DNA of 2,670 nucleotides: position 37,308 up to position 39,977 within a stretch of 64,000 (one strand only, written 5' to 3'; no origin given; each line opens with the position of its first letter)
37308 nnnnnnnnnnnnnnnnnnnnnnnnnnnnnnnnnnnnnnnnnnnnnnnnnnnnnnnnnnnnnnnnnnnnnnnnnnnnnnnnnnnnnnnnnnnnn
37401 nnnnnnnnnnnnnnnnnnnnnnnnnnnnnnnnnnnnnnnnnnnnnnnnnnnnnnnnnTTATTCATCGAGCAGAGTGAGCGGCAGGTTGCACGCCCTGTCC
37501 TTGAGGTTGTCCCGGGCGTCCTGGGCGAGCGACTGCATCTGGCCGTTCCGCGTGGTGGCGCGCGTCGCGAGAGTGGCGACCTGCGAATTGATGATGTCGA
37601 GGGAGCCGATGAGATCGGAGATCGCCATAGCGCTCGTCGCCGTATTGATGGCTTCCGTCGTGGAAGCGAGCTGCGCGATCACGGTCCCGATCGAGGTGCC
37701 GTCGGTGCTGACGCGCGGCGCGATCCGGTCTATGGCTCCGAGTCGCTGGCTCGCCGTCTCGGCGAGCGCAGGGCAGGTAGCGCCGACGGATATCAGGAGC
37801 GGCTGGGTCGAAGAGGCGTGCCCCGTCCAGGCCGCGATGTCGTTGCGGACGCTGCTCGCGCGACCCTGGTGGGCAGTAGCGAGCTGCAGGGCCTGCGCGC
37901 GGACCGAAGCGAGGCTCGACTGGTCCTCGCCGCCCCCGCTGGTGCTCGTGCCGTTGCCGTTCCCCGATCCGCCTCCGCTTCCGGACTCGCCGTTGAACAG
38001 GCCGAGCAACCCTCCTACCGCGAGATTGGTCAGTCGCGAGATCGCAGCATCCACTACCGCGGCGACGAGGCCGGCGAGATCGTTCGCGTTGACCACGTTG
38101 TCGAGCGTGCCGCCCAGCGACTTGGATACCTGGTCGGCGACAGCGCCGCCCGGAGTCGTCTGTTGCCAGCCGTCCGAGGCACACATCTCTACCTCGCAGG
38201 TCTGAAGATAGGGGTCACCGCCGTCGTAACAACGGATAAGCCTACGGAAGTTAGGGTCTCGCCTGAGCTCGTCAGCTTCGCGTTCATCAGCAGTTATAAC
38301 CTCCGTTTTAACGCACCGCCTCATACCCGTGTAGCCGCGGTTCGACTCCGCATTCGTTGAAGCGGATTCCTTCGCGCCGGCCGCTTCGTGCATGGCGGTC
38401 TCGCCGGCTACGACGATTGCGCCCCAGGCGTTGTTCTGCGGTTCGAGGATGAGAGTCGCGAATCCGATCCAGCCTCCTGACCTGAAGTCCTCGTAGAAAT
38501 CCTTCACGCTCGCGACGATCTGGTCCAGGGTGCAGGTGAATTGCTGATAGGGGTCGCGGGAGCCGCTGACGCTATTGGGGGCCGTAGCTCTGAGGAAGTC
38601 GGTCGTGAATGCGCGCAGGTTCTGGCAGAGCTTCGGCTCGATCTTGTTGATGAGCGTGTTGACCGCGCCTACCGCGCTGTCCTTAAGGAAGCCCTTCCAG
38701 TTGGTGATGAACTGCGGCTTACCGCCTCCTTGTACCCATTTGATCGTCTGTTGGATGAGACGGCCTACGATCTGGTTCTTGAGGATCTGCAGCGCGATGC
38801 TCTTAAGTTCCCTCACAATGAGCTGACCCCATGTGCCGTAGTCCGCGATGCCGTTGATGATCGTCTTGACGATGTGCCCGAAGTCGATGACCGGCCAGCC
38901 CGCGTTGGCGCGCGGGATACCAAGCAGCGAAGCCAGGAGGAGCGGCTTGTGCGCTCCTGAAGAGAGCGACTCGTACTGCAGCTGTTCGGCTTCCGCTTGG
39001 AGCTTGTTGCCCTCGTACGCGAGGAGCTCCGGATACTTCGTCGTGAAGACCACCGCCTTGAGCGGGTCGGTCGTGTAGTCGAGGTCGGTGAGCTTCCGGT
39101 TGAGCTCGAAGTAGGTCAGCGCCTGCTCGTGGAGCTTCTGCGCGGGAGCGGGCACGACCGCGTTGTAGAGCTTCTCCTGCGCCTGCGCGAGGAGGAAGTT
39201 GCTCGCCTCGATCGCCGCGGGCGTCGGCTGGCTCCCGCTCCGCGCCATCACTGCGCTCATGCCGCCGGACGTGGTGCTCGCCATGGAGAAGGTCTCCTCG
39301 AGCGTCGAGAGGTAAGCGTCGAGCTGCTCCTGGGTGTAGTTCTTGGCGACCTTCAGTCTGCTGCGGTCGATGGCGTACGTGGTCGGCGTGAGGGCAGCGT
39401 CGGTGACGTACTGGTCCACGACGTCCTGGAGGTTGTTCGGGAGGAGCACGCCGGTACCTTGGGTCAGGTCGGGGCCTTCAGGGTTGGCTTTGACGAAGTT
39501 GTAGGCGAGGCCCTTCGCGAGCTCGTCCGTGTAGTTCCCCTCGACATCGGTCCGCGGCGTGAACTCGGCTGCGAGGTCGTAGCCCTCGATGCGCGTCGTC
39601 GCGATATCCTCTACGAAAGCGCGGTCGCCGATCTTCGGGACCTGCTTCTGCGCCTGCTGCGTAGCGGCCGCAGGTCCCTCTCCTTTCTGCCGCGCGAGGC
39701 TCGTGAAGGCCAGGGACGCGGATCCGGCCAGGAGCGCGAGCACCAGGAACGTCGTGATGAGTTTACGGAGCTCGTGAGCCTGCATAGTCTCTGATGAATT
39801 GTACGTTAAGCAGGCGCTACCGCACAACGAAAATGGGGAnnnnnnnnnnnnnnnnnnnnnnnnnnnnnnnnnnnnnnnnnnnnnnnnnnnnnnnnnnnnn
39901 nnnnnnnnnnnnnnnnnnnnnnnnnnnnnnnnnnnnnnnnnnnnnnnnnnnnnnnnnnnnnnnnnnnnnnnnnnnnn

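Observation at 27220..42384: A 15-kb single-strand gene run couples uvrD-rsmA to a Gram-positive/CPR-style type IV secretion-like gene set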

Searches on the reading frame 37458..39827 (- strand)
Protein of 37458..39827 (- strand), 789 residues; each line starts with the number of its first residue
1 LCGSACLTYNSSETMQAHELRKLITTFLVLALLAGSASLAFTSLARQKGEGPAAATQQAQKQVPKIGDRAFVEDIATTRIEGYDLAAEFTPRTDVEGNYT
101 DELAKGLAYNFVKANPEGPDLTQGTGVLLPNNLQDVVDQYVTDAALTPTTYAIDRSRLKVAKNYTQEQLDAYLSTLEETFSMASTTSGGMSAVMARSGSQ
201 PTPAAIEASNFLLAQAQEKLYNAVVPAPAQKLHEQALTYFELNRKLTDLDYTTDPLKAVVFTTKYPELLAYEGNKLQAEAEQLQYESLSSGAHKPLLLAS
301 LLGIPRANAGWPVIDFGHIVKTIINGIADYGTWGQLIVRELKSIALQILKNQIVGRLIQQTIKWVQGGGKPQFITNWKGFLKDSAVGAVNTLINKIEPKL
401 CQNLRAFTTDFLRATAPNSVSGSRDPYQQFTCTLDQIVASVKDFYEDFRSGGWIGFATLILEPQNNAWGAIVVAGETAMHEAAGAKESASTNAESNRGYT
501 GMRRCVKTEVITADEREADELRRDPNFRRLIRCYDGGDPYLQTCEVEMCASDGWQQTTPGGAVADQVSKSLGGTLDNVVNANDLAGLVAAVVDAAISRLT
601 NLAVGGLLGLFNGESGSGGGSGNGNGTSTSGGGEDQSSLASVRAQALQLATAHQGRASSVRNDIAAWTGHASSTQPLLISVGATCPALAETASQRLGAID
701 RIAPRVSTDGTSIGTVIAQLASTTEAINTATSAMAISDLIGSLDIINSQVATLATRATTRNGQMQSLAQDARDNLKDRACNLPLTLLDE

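Call 4: search_protein_families(library=pfam, max_evalue=0.01, proteins=[window:37458-39827:-])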
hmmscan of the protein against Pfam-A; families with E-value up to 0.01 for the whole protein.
window:37458-39827:- (789 aa): 0 families

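Call 32: find_homologous_proteins(query=window:37458-39785:-)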
Query window:37458-39785:- (775 aa): 17 proteins with E <= 0.001 among 8000 candidates.
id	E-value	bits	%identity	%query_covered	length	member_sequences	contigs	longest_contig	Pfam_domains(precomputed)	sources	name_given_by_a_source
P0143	6.5e-279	946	58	100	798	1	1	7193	-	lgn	-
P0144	4.6e-278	943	57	100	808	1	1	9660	-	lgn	-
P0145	7.9e-262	889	55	100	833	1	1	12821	-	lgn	-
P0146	5.0e-241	820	53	100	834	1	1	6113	-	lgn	-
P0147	2.2e-232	792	50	100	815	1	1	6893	-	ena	-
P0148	7.5e-230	783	51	100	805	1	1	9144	-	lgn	-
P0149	3.4e-221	755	48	100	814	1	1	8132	-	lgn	-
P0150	7.4e-220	750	47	100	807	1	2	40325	-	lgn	-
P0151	1.6e-215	736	47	100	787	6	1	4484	-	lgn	-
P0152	6.2e-213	727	47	100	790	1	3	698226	-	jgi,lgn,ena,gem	-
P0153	1.2e-204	700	42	100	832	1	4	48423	-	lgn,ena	-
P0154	2.6e-64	236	31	78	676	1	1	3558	-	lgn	-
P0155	1.2e-62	231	29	78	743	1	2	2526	-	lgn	-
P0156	1.6e-56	210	28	97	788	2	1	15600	-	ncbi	-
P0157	1.7e-54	204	29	79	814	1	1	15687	-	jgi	jgi:hypothetical protein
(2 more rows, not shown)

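Call 44: search_solved_structures(query=A2, max_evalue=1)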
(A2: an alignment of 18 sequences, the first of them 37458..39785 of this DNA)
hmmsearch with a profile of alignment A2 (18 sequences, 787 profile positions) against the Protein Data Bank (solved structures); distinct sequences matched with E-value up to 1: 5.
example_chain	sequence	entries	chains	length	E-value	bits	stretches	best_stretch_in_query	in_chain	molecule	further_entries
6h9m_A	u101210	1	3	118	0.074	14.8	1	700-770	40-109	Coiled-coil domain-containing protein 90B, mitochondrial,General control protein GCN4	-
8rz0_A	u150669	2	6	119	0.24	13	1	623-725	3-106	RH5-34EM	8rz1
6gao_A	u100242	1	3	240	0.4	12.3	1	623-725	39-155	Outer capsid protein sigma-1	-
3tnu_B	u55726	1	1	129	0.65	11.6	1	672-767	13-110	Keratin, type II cytoskeletal 5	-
2wpq_A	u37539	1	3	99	0.86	11.2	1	695-770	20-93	TRIMERIC AUTOTRANSPORTER ADHESIN FRAGMENT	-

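Call 48: search_protein_families(library=ncbifam, max_evalue=0.1, proteins=[window:37458-39785:-])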
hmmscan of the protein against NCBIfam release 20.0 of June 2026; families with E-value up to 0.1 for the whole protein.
window:37458-39785:- (775 aa): 0 families

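Call 49: predict_structure(alignment_id=A2)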
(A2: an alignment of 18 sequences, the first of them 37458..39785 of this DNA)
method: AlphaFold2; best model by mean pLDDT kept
length: 775 residues; sequences in the alignment: 18
mean_pLDDT: 62.2   pTM: 0.38
mean pLDDT of the five models: 62.2, 61.4, 58.2, 56.4, 56.1
residues with pLDDT >= 90: 100; 70-90: 233; 50-70: 165; < 50: 277
segments of 3 or more residues with pLDDT < 50: 22-72, 105-112, 276-299, 353-418, 420-424, 433-435, 437-487, 562-622
pLDDT, mean of each block of 10 residues (from residue 1): 53 56 42 34 31 30 32 52 68 66 50 58 68 62 82 78 76 57 65 80 86 84 86 77 78 81 79 51 41 38 67 69 77 70 59 42 37 41 44 36 30 36 48 46 41 40 41 43 47 79 77 79 71 76 59 59 37 36 35 31 29 30 67 86 92 92 94 92 93 93 93 87 80 88 92 94 87 84
secondary structure, 60 per line:
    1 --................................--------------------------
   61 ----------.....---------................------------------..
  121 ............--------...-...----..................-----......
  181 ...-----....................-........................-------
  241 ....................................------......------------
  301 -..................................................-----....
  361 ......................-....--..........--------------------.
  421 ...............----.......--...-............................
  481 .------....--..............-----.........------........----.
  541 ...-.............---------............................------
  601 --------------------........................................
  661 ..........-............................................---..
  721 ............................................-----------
elements in order (helices of 4 or more, strands of 3 or more residues): H3-34 H71-75 H85-100 H119-132 E145-147 H152-169 H175-183 H189-208 E210-212 H213-233 H241-276 H283-288 H302-351 H357-382 H384-387 H390-399 H420-435 H440-446 H453-481 E488-491 E494-500 H501-507 E513-521 E528-535 E540-543 H545-557 H567-594 H621-670 H672-715 H719-764

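Call 53: fold_search(model_id=the predicted structure, library=pdb)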
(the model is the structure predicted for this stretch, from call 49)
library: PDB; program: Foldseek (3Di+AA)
matches with E <= 10: 393; with E <= 0.001: 0
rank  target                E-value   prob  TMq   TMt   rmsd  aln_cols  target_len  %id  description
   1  4tql_A                1.8e-01  0.47  0.10  0.28  35.2       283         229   11  Computationally designed three helix bundle (released 2014-10-15)
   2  6z0c_C                2.1e-01  0.41  0.10  0.28  20.8       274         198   12  Structure of in silico modelled artificial Maquette-3 protein (released 2021-03-17)
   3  6z0c_A                2.1e-01  0.38  0.09  0.27  20.6       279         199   12  Structure of in silico modelled artificial Maquette-3 protein (released 2021-03-17)
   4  4tql_B                2.2e-01  0.44  0.10  0.26  35.0       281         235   10  Computationally designed three helix bundle (released 2014-10-15)
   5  8j07_3                2.3e-01  0.21  0.08  0.11  39.3       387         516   12  96nm repeat of human respiratory doublet microtubule and associated axonemal complexes (released 2023-07-26)
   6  6z0c_B                2.8e-01  0.12  0.06  0.16  20.4       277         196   14  Structure of in silico modelled artificial Maquette-3 protein (released 2021-03-17)
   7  7b2l_B                2.9e-01  0.54  0.12  0.31  24.1       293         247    9  Structure of the endocytic adaptor complex AENTH (released 2021-05-05)
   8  6z0c_D                3.0e-01  0.13  0.07  0.17  20.4       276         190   11  Structure of in silico modelled artificial Maquette-3 protein (released 2021-03-17)
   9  7ek3                  3.3e-01  0.09  0.07  0.12  34.1       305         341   12  Cryo-EM structure of VCCN1 Y332A mutant in lipid nanodisc (released 2022-04-06)
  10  8d9o                  4.9e-01  0.18  0.09  0.22  20.0       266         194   10  De Novo Photosynthetic Reaction Center Protein in Apo-State (released 2022-09-28)
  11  8d9p                  4.9e-01  0.14  0.08  0.20  19.4       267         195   13  De Novo Photosynthetic Reaction Center Protein Equipped with Heme B and Mn(II) cations (released 2022-09-28)
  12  7a0g_FFF              5.2e-01  0.20  0.11  0.23  44.7       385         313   12  Structure of the SmhB pore of the tripartite alpha-pore forming toxin, Smh, from Serratia marcescens. (released 2021-03-31)
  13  1fio                  5.4e-01  0.14  0.06  0.18  18.6       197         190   12  CRYSTAL STRUCTURE OF YEAST T-SNARE PROTEIN SSO1 (released 2000-10-11)
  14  9luc_A                5.4e-01  0.13  0.08  0.20  29.5       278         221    9  The chimeric flagellar motor complex between MotA1B1 from Paenibacillus sp. TCA20 and MotAB from E.coli, state 3 (released 2025-04-09)
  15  9cpa_Q                5.7e-01  0.10  0.09  0.13  31.4       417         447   11  Structure of a Mammalian DHX29-bound 43S Pre-initiation Complex (released 2025-07-23)
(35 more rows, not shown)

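Call 68: search_protein_representatives(alignment_id=A2)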
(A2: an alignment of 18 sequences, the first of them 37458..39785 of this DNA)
Query: 18 sequences, 787 profile positions. Proteins with E-value up to 0.001 (for the whole library): 5183; up to 1e-10: 3572; up to 1e-30: 953. The best 150 are listed.
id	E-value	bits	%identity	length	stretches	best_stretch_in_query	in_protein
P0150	0.0e+00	1118.0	-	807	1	1-787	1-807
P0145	0.0e+00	1063.1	-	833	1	1-787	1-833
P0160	2.1e-230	783.9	-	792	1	1-786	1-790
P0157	6.5e-228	775.6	-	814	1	1-784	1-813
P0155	3.3e-208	710.4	-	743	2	3-494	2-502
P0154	7.4e-206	702.7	-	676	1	4-684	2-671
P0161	6.7e-202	689.6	-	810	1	1-783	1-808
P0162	4.2e-197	673.7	-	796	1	1-783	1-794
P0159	6.3e-194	663.2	-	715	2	1-661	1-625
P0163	2.6e-185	634.7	-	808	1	1-785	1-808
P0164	2.7e-180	618.1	-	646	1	1-655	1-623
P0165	1.2e-162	559.8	-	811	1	4-750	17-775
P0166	5.8e-162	557.5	-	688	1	1-637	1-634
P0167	9.8e-161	553.5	-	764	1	1-781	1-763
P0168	9.3e-159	546.9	-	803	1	1-785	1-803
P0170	1.1e-156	540.1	-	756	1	1-639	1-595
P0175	1.2e-152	526.8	-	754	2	1-491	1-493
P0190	2.3e-143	496.0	-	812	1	5-726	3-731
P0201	2.8e-135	469.3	-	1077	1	4-630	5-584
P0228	2.3e-125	436.5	-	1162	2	8-501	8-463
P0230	5.2e-125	435.3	-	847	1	47-659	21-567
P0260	2.1e-115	403.6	-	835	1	1-633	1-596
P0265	5.5e-111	388.9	-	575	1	8-605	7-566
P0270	5.1e-109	382.4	-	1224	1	8-632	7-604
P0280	3.3e-103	363.2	-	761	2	78-494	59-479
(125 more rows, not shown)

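Call 70: search_protein_families(library=pfam, alignment_id=A5, max_evalue=0.01)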
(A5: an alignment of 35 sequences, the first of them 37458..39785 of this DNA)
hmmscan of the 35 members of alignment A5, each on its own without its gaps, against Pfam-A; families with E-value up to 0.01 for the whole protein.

A. member 1, window:37458-39785:- (775 aa): 0 families

B. families by the number of members that match (of 35 scanned): 4 families
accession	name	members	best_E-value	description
PF13605.11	DUF4141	2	7.1e-05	Domain of unknown function (DUF4141)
PF22633.2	F5_F8_type_C_2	2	0.00022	NedA-like, galactose-binding domain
PF00754.31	F5_F8_type_C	1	0.00071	F5/8 type C domain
PF18911.6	PKD_4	1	0.0013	PKD domain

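Call 71: search_solved_structures(query=A5, max_evalue=1)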
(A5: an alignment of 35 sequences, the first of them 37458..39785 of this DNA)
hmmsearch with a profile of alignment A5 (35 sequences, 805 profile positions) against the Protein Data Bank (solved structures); distinct sequences matched with E-value up to 1: 0.

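Call 76: search_protein_families(library=pfam, max_evalue=1, proteins=[P0201, P0228, P0260, P0230, P0265, P0280, P0270, P0175, P0170, P0190])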
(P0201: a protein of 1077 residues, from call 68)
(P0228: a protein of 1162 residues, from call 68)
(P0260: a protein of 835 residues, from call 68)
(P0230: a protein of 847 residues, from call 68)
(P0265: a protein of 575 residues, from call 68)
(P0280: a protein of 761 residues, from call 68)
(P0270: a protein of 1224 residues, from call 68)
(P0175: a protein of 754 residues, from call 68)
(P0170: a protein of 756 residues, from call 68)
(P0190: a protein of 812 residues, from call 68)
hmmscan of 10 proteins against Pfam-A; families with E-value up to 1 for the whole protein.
P0201 (1077 aa): 2 families
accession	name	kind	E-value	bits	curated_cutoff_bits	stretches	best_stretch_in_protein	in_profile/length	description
PF13605.11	DUF4141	-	0.056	13.3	30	1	270-295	11-39/53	Domain of unknown function (DUF4141)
PF04508.17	Pox_A_type_inc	-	0.14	12.5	21.4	1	243-259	1-17/23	Viral A-type inclusion protein repeat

P0228 (1162 aa): 2 families
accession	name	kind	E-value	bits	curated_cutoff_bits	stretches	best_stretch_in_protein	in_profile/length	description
PF13605.11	DUF4141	-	7.1e-05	22.6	30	1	270-301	9-40/53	Domain of unknown function (DUF4141)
PF07127.16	Nodulin_late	-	0.39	11.5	30.4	0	742-768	27-53/54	Late nodulin domain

P0260 (835 aa): 1 family
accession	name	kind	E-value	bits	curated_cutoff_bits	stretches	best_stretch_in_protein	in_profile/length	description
PF13605.11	DUF4141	-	0.0084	15.9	30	1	288-312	9-33/53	Domain of unknown function (DUF4141)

P0230 (847 aa): 1 family
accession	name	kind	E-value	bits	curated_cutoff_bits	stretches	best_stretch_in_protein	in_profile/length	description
PF13605.11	DUF4141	-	0.038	13.8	30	1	249-269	7-27/53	Domain of unknown function (DUF4141)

P0265 (575 aa): 0 families

P0280 (761 aa): 2 families
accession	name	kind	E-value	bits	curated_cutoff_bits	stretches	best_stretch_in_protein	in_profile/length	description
PF12362.13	DUF3646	-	0.12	13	30.2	1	684-745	36-94/114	DNA polymerase III gamma and tau subunits C terminal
PF24615.2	Spectrin_Anc-1_2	-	0.25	12.1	28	1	650-696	23-69/105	Nuclear anchorage protein 1, spectrin repeat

P0270 (1224 aa): 0 families

P0175 (754 aa): 2 families
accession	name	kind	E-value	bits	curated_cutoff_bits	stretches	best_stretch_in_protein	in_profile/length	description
PF13605.11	DUF4141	-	0.16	11.8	30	1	306-329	11-32/53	Domain of unknown function (DUF4141)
PF00700.27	Flagellin_C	-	0.43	11.4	23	0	671-742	13-82/86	Bacterial flagellin C-terminal helical region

P0170 (756 aa): 1 family
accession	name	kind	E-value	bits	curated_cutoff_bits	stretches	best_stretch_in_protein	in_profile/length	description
PF19080.5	DUF5772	-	0.21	12.1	26.9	1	430-468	43-81/84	Family of unknown function (DUF5772)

P0190 (812 aa): 2 families
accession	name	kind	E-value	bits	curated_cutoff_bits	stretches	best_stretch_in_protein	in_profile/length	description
PF17675.6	APG6_N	-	0.017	16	45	1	91-176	30-116/132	Apg6 coiled-coil region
PF01400.30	Astacin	-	0.24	11.5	22.5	1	580-630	47-95/189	Astacin (Peptidase family M12A)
